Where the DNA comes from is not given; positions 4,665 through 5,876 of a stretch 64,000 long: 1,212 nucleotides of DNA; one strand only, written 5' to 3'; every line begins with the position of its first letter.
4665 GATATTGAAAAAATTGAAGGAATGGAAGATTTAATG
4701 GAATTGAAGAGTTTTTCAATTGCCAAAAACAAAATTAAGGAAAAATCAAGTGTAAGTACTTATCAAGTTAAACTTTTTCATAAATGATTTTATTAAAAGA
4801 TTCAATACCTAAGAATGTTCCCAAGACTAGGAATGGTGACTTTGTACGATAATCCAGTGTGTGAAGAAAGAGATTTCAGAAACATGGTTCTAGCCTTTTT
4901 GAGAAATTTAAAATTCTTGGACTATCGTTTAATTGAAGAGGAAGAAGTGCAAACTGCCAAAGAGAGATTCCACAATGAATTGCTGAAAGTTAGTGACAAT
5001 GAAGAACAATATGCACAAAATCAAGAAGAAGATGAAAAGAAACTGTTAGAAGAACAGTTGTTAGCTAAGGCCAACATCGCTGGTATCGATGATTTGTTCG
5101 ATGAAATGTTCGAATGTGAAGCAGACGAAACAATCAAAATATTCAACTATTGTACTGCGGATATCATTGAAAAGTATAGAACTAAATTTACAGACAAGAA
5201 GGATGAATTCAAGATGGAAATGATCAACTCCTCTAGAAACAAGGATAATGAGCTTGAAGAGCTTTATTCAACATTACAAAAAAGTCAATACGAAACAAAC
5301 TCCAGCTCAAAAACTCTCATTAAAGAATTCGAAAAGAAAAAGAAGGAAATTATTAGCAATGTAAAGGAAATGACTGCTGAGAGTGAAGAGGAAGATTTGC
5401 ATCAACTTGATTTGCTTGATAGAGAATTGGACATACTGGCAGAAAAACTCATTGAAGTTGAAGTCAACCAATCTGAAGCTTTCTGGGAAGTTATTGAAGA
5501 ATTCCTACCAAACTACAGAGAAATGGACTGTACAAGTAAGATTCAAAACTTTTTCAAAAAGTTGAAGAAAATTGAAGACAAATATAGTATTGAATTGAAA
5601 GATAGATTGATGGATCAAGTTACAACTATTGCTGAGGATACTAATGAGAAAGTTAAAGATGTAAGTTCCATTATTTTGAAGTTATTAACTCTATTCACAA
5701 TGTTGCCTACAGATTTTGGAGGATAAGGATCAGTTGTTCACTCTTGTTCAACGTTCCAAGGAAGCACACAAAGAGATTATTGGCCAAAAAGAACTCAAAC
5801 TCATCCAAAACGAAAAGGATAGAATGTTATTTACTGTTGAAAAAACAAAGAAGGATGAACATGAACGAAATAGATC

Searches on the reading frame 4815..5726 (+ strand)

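Call 27: search_protein_families(library=pfam, proteins=[window:4815-5726:+], max_evalue=0.001)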
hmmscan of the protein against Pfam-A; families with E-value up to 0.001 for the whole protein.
window:4815-5726:+ (303 aa): 1 family
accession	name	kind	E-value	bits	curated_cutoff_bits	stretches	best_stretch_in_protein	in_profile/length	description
PF14580.12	LRR_9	-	4.9e-06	26.7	30.5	1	2-55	112-165/175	Leucine-rich repeat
